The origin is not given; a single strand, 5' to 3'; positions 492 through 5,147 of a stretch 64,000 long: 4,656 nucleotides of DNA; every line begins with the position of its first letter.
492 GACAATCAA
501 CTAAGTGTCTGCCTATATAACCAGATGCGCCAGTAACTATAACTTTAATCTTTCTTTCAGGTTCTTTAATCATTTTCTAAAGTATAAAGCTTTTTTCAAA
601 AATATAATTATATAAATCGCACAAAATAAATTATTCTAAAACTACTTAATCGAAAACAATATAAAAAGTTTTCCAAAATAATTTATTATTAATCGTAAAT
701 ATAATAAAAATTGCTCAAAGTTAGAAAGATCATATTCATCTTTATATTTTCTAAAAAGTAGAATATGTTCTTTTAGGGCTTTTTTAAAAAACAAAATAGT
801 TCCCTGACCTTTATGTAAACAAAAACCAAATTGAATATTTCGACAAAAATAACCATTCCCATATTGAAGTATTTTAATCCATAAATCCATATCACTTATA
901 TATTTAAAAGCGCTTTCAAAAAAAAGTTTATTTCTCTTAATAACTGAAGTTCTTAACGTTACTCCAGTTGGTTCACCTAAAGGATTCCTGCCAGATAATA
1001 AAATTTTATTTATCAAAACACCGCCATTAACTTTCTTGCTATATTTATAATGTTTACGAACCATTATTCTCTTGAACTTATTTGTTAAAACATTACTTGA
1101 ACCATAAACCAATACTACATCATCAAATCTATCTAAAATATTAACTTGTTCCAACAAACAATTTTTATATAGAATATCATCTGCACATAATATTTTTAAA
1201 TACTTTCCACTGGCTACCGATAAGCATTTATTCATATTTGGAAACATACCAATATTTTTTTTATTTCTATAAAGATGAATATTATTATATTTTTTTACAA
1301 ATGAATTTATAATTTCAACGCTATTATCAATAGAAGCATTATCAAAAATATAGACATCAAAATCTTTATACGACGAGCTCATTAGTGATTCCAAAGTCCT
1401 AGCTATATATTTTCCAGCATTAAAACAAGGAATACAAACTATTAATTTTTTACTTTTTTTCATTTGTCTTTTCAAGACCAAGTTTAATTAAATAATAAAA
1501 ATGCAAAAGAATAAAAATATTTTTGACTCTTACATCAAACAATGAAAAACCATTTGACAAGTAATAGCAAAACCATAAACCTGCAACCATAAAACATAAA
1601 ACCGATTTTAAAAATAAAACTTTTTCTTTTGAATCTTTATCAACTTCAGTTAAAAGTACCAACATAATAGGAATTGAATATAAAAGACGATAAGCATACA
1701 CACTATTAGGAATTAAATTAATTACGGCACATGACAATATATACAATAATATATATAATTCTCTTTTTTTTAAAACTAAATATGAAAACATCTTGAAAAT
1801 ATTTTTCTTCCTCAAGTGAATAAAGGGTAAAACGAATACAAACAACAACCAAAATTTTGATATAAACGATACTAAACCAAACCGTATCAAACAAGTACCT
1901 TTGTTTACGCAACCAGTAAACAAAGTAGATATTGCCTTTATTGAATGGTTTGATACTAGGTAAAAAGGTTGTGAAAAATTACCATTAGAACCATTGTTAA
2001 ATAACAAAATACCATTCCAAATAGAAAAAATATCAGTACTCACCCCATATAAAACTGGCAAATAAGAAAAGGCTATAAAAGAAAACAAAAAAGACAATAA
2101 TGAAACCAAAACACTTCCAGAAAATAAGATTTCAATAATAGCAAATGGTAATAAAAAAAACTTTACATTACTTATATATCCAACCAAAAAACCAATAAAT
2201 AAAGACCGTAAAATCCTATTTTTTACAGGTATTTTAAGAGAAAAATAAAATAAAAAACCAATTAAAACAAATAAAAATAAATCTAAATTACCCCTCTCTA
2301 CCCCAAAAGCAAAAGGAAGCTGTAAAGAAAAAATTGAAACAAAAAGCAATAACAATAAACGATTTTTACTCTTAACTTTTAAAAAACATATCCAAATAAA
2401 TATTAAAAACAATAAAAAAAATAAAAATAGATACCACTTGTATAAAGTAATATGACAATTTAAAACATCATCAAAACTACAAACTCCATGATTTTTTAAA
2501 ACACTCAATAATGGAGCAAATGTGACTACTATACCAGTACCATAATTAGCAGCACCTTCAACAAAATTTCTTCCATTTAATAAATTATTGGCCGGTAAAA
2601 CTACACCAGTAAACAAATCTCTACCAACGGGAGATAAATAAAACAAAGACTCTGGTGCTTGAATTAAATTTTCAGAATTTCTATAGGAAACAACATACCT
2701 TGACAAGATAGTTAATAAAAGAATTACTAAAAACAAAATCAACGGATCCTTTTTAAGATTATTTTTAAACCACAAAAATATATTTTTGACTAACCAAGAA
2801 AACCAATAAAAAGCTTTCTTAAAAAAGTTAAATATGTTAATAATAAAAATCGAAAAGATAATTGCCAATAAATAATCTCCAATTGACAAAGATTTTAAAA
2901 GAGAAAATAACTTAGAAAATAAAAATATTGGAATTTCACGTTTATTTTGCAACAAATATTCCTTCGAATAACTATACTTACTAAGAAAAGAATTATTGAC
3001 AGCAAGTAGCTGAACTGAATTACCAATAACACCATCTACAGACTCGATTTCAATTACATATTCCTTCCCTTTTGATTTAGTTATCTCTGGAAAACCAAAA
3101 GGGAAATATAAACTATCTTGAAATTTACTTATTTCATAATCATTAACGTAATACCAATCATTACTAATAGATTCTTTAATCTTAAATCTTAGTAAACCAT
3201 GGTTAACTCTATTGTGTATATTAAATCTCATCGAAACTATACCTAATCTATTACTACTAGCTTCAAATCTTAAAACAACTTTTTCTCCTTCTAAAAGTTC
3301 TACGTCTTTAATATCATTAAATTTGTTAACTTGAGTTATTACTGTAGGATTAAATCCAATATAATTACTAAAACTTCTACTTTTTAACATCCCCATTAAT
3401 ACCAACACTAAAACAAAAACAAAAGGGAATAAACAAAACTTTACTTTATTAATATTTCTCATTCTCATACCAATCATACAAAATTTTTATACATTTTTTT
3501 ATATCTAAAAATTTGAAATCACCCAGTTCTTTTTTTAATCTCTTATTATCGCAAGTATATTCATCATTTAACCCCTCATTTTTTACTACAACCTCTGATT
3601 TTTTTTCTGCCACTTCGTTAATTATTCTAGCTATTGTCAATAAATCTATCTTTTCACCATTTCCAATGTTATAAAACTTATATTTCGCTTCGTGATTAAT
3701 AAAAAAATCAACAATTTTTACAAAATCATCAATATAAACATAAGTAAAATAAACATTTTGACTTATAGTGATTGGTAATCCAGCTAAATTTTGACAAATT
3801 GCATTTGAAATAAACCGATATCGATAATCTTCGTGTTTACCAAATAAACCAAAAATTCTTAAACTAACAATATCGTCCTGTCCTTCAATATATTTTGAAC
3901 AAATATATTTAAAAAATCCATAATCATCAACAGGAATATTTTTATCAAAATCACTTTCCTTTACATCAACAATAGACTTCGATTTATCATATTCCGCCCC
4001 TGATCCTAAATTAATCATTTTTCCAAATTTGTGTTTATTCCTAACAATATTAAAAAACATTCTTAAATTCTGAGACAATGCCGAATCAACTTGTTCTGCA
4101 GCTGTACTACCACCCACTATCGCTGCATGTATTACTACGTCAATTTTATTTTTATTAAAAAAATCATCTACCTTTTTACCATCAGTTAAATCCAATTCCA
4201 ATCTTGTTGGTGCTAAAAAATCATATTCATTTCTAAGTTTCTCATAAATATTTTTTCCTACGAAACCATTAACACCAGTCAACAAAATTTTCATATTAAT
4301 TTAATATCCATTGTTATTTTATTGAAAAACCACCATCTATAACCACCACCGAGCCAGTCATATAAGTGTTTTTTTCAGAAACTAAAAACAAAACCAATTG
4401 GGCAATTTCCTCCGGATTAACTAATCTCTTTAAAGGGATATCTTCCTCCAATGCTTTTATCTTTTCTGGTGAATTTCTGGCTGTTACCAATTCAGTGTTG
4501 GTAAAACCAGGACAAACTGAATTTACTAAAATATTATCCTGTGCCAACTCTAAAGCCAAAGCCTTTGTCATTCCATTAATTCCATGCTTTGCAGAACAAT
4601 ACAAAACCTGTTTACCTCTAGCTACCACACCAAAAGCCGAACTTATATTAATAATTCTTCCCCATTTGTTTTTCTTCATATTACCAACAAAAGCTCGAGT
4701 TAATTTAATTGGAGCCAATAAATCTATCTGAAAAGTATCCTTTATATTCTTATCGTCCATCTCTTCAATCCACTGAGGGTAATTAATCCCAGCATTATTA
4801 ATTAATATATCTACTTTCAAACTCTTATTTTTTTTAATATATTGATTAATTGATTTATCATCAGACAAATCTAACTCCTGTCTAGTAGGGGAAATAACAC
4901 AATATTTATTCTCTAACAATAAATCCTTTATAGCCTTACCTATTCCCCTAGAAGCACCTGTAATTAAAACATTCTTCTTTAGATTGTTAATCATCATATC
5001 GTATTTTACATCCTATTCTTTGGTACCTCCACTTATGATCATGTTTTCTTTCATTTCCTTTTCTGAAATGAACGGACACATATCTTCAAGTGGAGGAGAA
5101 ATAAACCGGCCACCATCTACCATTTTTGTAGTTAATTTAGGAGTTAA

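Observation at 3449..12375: CDP-hexose operon combined with shikimate-pathway-like cyclase, kinase, HAD phosphatase, TPP enzyme and a NeuB-like aldolase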

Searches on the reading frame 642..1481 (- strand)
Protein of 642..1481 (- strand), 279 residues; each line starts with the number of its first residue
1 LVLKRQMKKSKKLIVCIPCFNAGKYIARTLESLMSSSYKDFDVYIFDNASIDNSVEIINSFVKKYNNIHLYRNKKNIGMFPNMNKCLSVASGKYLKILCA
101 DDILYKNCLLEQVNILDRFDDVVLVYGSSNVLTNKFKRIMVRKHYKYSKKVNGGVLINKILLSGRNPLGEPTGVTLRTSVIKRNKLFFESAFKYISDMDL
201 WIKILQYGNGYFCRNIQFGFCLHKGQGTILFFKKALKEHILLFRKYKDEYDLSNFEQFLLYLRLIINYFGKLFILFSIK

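Call 37: find_encoding_contigs(protein=window:642-1481:-, flank=10000, max_places=2)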
Protein window:642-1481:- (279 aa): 18 contigs read that carry it; 2 places shown.
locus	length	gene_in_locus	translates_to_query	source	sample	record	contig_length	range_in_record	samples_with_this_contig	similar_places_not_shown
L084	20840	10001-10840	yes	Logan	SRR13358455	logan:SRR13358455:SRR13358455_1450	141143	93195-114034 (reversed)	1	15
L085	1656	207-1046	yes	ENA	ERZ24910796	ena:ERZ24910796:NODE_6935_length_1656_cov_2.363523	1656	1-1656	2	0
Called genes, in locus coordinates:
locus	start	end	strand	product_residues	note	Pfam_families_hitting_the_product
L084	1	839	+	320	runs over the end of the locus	PF04321:RmlD_sub_bind, PF01073:3Beta_HSD, PF01370:Epimerase, PF02719:Polysacc_synt_2, PF16363:GDP_Man_Dehyd, PF07993:NAD_binding_4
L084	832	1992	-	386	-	PF03102:NeuB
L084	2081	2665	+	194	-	-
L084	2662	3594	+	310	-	PF08282:Hydrolase_3 (faint)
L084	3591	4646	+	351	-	PF01761:DHQ_synthase, PF24621:DHQS_C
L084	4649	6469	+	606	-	PF02776:TPP_enzyme_N, PF00205:TPP_enzyme_M, PF02775:TPP_enzyme_C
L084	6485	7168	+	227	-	PF04321:RmlD_sub_bind (weak), PF23441:SDR (faint), PF01370:Epimerase (weak), PF13561:adh_short_C2, PF00106:adh_short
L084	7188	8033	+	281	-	PF01370:Epimerase, PF04321:RmlD_sub_bind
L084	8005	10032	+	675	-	-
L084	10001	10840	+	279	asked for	PF00535:Glycos_transf_2, PF13641:Glyco_tranf_2_3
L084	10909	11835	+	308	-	PF01073:3Beta_HSD (faint), PF01370:Epimerase, PF16363:GDP_Man_Dehyd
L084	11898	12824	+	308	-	PF00535:Glycos_transf_2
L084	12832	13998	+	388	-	PF01266:DAO (weak), PF13450:NAD_binding_8, PF03275:GLF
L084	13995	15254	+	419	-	PF01041:DegT_DnrJ_EryC1, PF01212:Beta_elim_lyase (weak)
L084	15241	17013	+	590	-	PF09594:GT87 (weak)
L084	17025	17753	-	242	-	PF02463:SMC_N (faint), PF13175:AAA_15 (weak), PF13476:AAA_23 (faint), PF00005:ABC_tran, PF13555:AAA_29 (weak)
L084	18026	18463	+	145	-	-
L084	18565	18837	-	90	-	-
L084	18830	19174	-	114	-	PF18924:DUF5674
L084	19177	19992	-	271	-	PF01061:ABC2_membrane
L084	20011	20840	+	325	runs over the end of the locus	PF13310:Virulence_RhuM, PF02661:Fic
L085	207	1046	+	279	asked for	PF00535:Glycos_transf_2, PF13641:Glyco_tranf_2_3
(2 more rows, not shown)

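Call 38: search_protein_families(library=ncbifam, proteins=[L084:13995-15251:+, L084:10909-11832:+], max_evalue=0.00001)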
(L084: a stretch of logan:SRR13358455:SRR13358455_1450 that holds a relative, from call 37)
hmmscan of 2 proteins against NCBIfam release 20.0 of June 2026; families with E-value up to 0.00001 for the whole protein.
L084:13995-15251:+ (419 aa): 7 families
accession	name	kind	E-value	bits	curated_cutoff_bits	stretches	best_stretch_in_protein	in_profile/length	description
NF011936.0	PRK15407.1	equivalog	9.7e-184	611.1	423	1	3-415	28-438/440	lipopolysaccharide biosynthesis protein RfbH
TIGR03588.1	PseC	equivalog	1.5e-61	208.5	423.5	1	12-352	2-324/380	UDP-4-amino-4,6-dideoxy-N-acetyl-beta-L-altrosamine transaminase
TIGR04181.1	NHT_00031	hypoth_equivalog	6.8e-50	169.9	420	2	30-220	19-218/359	LegC family aminotransferase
NF008687.0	PRK11706.1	equivalog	5.2e-48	163.7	375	1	18-351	9-316/375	dTDP-4-amino-4,6-dideoxygalactose transaminase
NF008658.2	PRK11658.1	equivalog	1.4e-41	142.4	631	1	10-354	3-323/379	UDP-4-amino-4-deoxy-L-arabinose aminotransferase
TIGR02379.1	ECA_wecE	subfamily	1.8e-41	142.2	434.85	1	17-350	8-316/376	dTDP-4-amino-4,6-dideoxy-D-glucose transaminase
TIGR04427.1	PLP_DesI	equivalog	1.8e-30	106.4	650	1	33-229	44-231/390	dTDP-4-dehydro-6-deoxyglucose aminotransferase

L084:10909-11832:+ (308 aa): 9 families
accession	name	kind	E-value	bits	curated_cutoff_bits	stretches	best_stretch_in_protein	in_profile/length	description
TIGR01179.1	galE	equivalog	1.7e-15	56.7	262.3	1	10-293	1-311/332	UDP-glucose 4-epimerase GalE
TIGR01181.1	dTDP_gluc_dehyt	equivalog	1.4e-14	54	365.1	1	10-304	1-309/321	dTDP-glucose 4,6-dehydratase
TIGR02197.1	heptose_epim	equivalog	5.4e-12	45.5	274.6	1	11-306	1-313/316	ADP-glyceromanno-heptose 6-epimerase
TIGR04180.1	EDH_00030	hypoth_equivalog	7.3e-12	45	475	1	11-291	1-294/297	NAD-dependent 4,6-dehydratase LegB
TIGR02622.1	CDP_4_6_dhtase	equivalog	5.6e-09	35.6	278.45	1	9-304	5-328/352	CDP-glucose 4,6-dehydratase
NF007490.0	PRK10084.1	subfamily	1.5e-08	34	649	0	130-219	156-246/361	dTDP-glucose 4,6-dehydratase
NF007582.0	PRK10217.1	equivalog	7.5e-08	31.8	698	0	64-216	65-236/355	dTDP-glucose 4,6-dehydratase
NF005998.1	PRK08125.1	equivalog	5.8e-07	28.3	777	0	5-44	312-351/649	bifunctional UDP-4-amino-4-deoxy-L-arabinose formyltransferase/UDP-glucuronic acid oxidase ArnA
NF008872.0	PRK11908.1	equivalog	3.4e-06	26.3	294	0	9-55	2-50/349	bifunctional UDP-4-keto-pentose/UDP-xylose synthase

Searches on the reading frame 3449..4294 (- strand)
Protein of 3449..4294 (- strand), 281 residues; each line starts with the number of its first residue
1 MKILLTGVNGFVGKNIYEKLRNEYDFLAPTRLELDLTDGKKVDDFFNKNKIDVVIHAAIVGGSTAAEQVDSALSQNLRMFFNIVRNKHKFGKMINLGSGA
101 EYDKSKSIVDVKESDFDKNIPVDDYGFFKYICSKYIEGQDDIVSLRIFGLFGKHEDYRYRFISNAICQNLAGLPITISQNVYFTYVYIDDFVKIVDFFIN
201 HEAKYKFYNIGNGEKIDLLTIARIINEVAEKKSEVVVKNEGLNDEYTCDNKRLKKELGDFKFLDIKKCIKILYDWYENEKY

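Call 4: search_protein_families(library=pfam, proteins=[window:3449-4294:-], max_evalue=0.01)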
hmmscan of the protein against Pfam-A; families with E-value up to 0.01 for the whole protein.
window:3449-4294:- (281 aa): 3 families
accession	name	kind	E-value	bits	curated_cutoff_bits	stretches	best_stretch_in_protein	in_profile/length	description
PF01370.27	Epimerase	-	2.6e-27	96.2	20.9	1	3-211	1-240/240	NAD dependent epimerase/dehydratase family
PF04321.23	RmlD_sub_bind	-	1.3e-13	51.2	27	1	1-234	1-236/287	RmlD substrate binding domain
PF16363.11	GDP_Man_Dehyd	-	8.9e-05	22.5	27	0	33-266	58-311/332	GDP-mannose 4,6 dehydratase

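Call 5: search_protein_families(library=ncbifam, proteins=[window:3449-4294:-], max_evalue=0.01)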
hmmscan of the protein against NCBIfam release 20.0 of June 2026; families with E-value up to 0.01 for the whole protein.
window:3449-4294:- (281 aa): 12 families
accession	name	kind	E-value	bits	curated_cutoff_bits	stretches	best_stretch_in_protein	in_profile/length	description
NF047922.1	GDPFucSynFcl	equivalog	8e-19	68.2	500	2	2-105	4-112/308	GDP-L-fucose synthase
TIGR02197.1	heptose_epim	equivalog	7.9e-14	51.5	274.6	1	3-277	1-314/316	ADP-glyceromanno-heptose 6-epimerase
TIGR01179.1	galE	equivalog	1.1e-09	37.6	262.3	1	29-158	49-184/332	UDP-glucose 4-epimerase GalE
TIGR01181.1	dTDP_gluc_dehyt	equivalog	6.1e-09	35.4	365.1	1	160-279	190-314/321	dTDP-glucose 4,6-dehydratase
TIGR01214.1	rmlD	equivalog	6.5e-08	32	224.05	1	2-233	1-230/285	dTDP-4-dehydrorhamnose reductase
NF047837.1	UDPAcbARedWbcJ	equivalog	6.6e-08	31.8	500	1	1-236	1-222/372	UDP-2-acetamido-2,6-beta-L-arabino-hexul-4-ose reductase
NF050030.1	thlkprotThyD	equivalog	0.00053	19.2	400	0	1-26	1-26/305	thylakoid membrane protein ThyD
NF043036.1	ErythonDh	equivalog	0.00054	19.2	325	0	32-132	57-156/321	D-erythronate dehydrogenase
NF005754.0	PRK07578.1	equivalog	0.00077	19.4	167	1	1-58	1-63/200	short chain dehydrogenase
TIGR01777.1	yfcH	hypoth_equivalog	0.0025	17.5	207.35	0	3-58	1-65/292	TIGR01777 family oxidoreductase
NF008872.0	PRK11908.1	equivalog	0.007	15.4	294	0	1-52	2-49/349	bifunctional UDP-4-keto-pentose/UDP-xylose synthase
TIGR04180.1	EDH_00030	hypoth_equivalog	0.0085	15.2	475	0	186-243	212-270/297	NAD-dependent 4,6-dehydratase LegB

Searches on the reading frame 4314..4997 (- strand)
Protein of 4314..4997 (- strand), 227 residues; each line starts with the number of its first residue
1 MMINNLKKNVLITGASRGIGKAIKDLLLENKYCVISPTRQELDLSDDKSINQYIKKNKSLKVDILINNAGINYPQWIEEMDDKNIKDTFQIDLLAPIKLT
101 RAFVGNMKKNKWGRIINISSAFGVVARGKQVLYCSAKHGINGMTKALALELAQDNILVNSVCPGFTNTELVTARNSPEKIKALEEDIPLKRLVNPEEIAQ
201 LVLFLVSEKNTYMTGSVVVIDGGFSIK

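Call 4: search_protein_families(library=pfam, proteins=[window:4314-4997:-], max_evalue=0.01)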
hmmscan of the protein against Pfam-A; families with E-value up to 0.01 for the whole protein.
window:4314-4997:- (227 aa): 6 families
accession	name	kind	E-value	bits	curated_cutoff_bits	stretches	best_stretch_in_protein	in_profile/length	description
PF13561.12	adh_short_C2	-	1.9e-45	155.7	27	1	40-225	48-236/236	Enoyl-(Acyl carrier protein) reductase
PF00106.31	adh_short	-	1.1e-43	149.5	26.6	2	41-177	55-193/195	short chain dehydrogenase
PF23441.1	SDR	-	4.7e-06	26.6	27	1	128-224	158-255/258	SDR-like rossmann domain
PF01370.27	Epimerase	-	7e-06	26.1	20.9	1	10-121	1-118/240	NAD dependent epimerase/dehydratase family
PF04321.23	RmlD_sub_bind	-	1.1e-05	25.1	27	1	9-79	2-69/287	RmlD substrate binding domain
PF08659.16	KR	-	0.00051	20.4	22.6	1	8-145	26-161/180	KR domain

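Call 5: search_protein_families(library=ncbifam, proteins=[window:4314-4997:-], max_evalue=0.01)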
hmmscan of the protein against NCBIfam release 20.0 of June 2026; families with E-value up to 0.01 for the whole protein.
window:4314-4997:- (227 aa): 235 families (the best 25 are shown)
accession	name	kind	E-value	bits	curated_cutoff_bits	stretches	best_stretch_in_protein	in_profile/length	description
NF009466.0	PRK12826.1-2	subfamily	1.4e-53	181.9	222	2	42-224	60-244/248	3-oxoacyl-ACP reductase FabG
TIGR01830.1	3oxo_ACP_reduc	equivalog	2.4e-53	181.3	297.75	1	40-224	53-238/239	3-oxoacyl-[acyl-carrier-protein] reductase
NF047420.2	EF_P_mod_YmfI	equivalog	1.1e-52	179.1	238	1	41-224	55-235/236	elongation factor P 5-aminopentanone reductase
NF009464.0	PRK12824.1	subfamily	2.9e-50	171.2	269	2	41-225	58-243/245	3-oxoacyl-ACP reductase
TIGR01963.1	PHB_DH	subfamily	9.9e-50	169.2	307.05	1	37-226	52-254/255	3-hydroxybutyrate dehydrogenase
NF004197.0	PRK05653.1-1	equivalog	2.1e-49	168.4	332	2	39-225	60-247/249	3-oxoacyl-ACP reductase FabG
TIGR01829.1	AcAcCoA_reduct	subfamily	2.8e-49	168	302.1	1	43-224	58-240/242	acetoacetyl-CoA reductase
NF009093.0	PRK12429.1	subfamily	1.8e-48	165.1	258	1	40-226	59-258/259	3-hydroxybutyrate dehydrogenase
NF005559.1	PRK07231.1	subfamily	5.1e-48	163.7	215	1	43-225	60-248/249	glucose 1-dehydrogenase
NF004198.0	PRK05653.1-3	equivalog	1.4e-45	155.7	296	1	41-225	62-247/248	3-oxoacyl-ACP reductase FabG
NF005753.0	PRK07577.1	equivalog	2e-45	155.2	310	1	7-226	3-234/237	SDR family oxidoreductase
NF053542.1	FlxB_rubin_SDR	equivalog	3.2e-45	154.7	340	2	47-223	66-238/239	flexirubin biosynthesis SDR family reductase FlxB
NF005309.0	PRK06841.1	subfamily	6e-45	153.7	286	1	41-227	67-255/255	GolD/DthD family dehydrogenase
NF004199.0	PRK05653.1-4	equivalog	6.1e-45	153.7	301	2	49-224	73-245/247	3-oxoacyl-ACP reductase FabG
NF004778.0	PRK06124.1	equivalog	6.9e-45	153.4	303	1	40-226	65-254/256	SDR family oxidoreductase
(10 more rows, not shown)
